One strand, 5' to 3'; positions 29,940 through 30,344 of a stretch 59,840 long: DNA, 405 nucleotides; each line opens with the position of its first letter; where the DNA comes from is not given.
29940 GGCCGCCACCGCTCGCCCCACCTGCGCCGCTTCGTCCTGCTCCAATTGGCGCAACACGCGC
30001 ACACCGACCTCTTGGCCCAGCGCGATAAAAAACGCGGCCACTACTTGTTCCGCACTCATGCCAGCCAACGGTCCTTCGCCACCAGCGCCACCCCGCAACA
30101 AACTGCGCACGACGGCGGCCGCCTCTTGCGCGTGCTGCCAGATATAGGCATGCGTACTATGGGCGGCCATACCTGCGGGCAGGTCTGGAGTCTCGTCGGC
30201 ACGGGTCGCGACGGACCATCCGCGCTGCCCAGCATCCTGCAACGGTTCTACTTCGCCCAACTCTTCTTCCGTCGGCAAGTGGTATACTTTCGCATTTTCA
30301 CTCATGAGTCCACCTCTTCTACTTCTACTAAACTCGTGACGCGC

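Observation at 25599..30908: Stand-alone flagellar switch (C-ring) module fliN-fliN-fliG-fliM co-transcribed with a 726-aa unknown protein; no other flagellar, stator, export or chemotaxis gene in 59.8 kb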

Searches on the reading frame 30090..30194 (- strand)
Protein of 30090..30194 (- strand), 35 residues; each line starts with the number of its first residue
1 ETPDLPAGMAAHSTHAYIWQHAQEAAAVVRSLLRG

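Call 86: search_solved_structures(query=A8, max_evalue=10, show_alignments=4)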
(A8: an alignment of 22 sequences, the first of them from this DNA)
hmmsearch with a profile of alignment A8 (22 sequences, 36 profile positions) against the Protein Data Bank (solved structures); distinct sequences matched with E-value up to 10: 24.
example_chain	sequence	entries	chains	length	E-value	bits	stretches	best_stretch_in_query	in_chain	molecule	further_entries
6ren_A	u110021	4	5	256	0.00096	21.9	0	5-13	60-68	3fPizza6-SH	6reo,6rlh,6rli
6rej_A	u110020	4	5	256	0.0011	21.8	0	5-13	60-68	Pizza6-SH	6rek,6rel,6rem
1vav_A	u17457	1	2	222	0.1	15.4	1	11-24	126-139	Alginate lyase PA1167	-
12dr_A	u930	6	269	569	0.16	14.8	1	18-33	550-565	Flagellar M-ring protein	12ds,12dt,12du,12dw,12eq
2zua_A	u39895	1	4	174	0.25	14.2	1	11-33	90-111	Nucleoside diphosphate kinase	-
9wcw_A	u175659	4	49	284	0.28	14.1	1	15-26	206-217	Chaperedoxin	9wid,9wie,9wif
3qou_A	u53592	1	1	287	0.28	14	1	15-26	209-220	protein ybbN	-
7ywy_a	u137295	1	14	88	0.28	14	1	15-26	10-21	Chaperedoxin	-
8esq_G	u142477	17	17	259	0.3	13.9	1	8-30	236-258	60S ribosomal protein L8 | Large ribosomal subunit protein eL8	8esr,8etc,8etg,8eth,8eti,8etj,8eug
5h5u_I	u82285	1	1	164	0.81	12.6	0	16-28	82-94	50S ribosomal protein L10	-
5gad_I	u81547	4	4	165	0.83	12.5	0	16-28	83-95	50S ribosomal protein L10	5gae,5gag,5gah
6i38_A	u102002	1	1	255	0.9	12.4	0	4-13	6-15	nv2Pizza6-AYW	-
6i3b_A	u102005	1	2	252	1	12.3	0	5-13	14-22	cPizza6-AYW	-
6i3a_A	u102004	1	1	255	1.1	12.2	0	5-13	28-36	v22Pizza6-AYW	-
6i37_A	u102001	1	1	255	1.1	12.2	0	5-13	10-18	nv1Pizza6-AYW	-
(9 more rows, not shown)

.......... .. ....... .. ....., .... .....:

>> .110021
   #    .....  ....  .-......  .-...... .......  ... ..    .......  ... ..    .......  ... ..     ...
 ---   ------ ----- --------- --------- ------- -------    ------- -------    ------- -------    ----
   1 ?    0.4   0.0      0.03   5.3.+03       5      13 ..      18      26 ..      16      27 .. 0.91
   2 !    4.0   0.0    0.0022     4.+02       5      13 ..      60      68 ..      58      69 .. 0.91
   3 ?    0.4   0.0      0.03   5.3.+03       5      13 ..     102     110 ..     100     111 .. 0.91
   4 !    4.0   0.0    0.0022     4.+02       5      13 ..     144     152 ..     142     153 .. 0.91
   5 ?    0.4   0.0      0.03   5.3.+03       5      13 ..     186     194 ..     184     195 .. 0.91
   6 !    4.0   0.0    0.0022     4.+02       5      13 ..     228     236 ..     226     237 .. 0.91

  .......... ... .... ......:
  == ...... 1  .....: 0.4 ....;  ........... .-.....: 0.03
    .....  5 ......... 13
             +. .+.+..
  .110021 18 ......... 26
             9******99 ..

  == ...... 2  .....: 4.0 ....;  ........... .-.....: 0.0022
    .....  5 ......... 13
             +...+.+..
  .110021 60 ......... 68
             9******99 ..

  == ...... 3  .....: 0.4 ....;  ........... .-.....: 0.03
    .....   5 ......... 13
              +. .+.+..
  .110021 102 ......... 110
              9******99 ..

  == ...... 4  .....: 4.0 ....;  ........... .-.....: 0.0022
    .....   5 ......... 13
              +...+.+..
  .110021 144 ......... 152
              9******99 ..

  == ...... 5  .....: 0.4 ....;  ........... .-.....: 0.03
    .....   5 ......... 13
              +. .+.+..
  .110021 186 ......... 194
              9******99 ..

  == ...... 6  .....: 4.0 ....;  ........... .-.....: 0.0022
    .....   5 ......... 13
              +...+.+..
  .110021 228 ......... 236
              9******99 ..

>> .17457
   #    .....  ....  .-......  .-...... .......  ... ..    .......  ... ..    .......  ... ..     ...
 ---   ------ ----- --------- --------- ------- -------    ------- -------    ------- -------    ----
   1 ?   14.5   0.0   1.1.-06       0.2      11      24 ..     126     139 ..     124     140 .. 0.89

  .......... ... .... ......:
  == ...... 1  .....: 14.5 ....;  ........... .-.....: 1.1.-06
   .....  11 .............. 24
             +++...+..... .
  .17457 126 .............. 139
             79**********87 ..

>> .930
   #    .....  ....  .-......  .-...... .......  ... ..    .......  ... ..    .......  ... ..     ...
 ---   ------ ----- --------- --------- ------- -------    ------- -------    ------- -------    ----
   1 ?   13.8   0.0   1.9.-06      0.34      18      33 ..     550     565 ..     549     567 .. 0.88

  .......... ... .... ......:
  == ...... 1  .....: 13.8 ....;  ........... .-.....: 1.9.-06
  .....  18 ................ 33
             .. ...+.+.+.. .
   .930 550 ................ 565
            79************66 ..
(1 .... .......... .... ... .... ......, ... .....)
